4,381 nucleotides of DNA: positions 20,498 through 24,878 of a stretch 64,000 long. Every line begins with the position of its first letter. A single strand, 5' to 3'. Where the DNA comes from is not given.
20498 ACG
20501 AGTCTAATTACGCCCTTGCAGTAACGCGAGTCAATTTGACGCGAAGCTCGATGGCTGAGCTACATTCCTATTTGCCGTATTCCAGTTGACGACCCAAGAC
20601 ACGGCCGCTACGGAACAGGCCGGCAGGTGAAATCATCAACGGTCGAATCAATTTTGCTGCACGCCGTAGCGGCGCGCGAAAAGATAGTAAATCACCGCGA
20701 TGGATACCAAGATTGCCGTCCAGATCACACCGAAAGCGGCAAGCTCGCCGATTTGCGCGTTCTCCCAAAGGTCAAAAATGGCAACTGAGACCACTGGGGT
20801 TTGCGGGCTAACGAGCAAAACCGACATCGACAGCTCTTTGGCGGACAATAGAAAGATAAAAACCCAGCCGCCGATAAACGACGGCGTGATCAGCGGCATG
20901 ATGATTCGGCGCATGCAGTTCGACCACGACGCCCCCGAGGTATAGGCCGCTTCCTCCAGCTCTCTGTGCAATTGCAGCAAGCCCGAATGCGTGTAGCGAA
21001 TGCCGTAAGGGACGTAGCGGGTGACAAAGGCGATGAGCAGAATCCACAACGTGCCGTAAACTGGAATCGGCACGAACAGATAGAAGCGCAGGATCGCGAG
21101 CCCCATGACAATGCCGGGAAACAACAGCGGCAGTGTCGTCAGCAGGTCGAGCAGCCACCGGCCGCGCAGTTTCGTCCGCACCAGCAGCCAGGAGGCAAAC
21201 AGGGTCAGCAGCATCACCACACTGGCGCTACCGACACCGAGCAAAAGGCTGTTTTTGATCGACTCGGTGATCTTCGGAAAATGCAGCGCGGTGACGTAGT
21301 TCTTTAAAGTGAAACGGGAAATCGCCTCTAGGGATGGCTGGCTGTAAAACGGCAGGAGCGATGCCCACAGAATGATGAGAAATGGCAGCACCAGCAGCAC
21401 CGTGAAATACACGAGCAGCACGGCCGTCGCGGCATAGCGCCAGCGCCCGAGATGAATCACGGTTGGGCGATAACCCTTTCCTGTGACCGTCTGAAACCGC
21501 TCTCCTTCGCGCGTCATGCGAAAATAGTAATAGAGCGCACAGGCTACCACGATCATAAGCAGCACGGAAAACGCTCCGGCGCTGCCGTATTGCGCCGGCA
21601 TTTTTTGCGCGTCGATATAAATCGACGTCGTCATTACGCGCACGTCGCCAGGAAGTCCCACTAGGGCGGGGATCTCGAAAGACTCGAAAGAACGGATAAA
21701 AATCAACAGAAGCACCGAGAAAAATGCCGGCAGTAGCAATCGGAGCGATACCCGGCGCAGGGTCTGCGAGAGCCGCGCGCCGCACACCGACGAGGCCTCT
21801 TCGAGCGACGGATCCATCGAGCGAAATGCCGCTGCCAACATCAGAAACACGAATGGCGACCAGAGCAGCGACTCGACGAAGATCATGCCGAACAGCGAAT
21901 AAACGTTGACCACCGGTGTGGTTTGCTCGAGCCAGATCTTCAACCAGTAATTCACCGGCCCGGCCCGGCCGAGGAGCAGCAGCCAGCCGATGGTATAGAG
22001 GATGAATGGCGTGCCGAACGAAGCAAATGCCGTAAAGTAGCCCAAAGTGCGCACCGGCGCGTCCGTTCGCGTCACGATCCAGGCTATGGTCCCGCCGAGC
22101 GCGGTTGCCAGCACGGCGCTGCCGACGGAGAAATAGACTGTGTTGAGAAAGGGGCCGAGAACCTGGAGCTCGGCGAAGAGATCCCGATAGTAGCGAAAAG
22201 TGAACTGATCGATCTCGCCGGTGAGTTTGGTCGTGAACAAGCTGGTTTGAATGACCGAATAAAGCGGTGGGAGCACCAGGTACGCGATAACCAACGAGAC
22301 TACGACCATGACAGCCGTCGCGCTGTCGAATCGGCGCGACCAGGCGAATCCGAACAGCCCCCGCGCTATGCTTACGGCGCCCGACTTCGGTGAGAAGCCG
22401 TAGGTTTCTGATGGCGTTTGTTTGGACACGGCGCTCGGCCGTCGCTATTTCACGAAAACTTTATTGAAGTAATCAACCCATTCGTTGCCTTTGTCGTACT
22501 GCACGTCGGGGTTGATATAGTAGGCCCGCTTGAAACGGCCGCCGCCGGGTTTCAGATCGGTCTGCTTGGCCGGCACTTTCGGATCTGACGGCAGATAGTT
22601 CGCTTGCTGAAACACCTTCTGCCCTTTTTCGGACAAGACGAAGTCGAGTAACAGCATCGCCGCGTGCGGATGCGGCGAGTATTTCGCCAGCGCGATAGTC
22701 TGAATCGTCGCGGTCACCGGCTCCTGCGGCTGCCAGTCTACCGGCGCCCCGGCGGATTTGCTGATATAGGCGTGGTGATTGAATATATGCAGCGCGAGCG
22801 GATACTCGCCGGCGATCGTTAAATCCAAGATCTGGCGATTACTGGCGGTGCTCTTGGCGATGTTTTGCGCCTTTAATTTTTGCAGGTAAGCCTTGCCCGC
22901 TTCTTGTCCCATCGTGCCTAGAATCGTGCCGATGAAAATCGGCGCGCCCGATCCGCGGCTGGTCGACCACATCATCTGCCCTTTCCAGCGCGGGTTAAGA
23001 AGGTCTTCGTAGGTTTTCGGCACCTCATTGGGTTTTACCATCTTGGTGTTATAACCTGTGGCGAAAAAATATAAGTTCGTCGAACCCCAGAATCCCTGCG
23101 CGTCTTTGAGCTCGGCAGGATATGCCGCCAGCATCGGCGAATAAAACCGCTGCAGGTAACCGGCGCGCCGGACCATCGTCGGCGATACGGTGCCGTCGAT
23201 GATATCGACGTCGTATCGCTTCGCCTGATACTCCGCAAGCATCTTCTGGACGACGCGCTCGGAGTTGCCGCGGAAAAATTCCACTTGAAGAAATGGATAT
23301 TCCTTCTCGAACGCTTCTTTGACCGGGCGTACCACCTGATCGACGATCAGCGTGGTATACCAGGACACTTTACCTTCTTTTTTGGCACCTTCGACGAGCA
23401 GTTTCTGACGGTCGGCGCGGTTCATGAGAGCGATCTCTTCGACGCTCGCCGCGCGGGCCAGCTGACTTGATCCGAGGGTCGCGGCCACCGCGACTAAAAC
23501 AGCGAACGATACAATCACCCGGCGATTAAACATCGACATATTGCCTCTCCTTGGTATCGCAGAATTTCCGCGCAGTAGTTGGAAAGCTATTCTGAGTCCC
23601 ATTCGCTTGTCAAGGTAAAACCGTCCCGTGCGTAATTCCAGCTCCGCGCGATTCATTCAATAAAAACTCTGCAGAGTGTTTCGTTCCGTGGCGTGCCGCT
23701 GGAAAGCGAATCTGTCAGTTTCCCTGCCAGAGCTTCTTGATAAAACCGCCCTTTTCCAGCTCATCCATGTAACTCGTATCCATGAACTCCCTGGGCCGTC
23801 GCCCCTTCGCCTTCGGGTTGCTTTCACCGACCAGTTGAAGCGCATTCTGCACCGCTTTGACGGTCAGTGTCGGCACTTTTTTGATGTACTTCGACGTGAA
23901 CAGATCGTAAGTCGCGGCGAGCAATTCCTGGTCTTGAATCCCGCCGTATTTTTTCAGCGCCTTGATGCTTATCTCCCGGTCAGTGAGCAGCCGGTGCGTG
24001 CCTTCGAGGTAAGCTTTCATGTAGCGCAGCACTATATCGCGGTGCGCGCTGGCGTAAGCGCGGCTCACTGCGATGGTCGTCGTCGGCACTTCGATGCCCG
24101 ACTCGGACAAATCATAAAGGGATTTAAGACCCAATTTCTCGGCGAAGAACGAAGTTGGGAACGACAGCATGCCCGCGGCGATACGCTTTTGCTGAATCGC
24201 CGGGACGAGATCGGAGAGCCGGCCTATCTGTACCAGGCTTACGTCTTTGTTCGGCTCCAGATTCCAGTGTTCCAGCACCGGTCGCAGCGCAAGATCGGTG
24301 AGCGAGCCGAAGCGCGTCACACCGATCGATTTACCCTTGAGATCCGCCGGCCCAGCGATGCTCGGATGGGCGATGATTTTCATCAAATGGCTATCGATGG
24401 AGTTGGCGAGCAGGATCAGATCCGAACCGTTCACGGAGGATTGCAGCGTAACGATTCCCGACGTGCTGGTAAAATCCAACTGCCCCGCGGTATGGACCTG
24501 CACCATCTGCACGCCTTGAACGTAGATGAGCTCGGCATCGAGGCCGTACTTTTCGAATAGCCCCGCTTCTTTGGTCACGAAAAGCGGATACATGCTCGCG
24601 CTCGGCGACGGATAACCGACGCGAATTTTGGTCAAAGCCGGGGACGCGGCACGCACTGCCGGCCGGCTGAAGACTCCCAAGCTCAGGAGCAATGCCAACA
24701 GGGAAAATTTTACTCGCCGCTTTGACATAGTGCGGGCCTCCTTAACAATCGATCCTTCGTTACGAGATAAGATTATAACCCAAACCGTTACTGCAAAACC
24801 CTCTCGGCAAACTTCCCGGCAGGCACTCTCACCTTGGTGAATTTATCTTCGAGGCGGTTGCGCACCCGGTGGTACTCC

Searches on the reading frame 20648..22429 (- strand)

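Call 19: search_protein_families(library=pfam, max_evalue=0.00001, proteins=[window:20648-22429:-])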
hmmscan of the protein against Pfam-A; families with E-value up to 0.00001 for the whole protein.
window:20648-22429:- (593 aa): 1 family
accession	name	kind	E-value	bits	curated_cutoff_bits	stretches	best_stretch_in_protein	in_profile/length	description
PF00528.27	BPD_transp_1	-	3.7e-16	59.8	26.4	2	115-303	4-178/184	Binding-protein-dependent transport system inner membrane component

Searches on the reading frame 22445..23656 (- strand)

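Call 19: search_protein_families(library=pfam, max_evalue=0.00001, proteins=[window:22445-23656:-])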
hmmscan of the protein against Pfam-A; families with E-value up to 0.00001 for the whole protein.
window:22445-23656:- (403 aa): 3 families
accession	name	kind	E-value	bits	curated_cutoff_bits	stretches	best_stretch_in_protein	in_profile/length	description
PF13343.11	SBP_bac_6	-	1.2e-16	61.4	24.6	1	164-368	26-228/245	Bacterial extracellular solute-binding protein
PF01547.30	SBP_bac_1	-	1.1e-13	52.4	26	1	108-347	10-307/307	Bacterial extracellular solute-binding protein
PF13531.11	SBP_bac_11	-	5.8e-13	49.6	25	1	107-352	11-224/227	Bacterial extracellular solute-binding protein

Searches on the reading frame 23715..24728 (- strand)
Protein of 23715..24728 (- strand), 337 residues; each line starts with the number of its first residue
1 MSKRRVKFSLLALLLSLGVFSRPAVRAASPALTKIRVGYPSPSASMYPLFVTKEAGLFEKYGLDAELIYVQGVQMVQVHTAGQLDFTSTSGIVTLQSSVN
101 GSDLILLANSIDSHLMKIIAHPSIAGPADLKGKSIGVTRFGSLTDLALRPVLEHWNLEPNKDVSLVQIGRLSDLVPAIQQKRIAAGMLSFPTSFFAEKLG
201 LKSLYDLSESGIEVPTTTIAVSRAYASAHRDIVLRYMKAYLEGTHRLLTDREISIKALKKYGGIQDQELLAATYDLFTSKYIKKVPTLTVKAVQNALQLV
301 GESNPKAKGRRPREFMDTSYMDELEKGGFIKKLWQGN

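Call 19: search_protein_families(library=pfam, max_evalue=0.00001, proteins=[window:23715-24728:-])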
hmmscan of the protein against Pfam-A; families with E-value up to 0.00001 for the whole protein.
window:23715-24728:- (337 aa): 2 families
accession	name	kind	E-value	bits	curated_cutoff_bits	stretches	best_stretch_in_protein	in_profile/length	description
PF09084.16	NMT1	-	1.1e-18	68.4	20.5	1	46-248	4-210/216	NMT1/THI5 like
PF13379.11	NMT1_2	-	1e-12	48.9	24.7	1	30-248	3-239/252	NMT1-like family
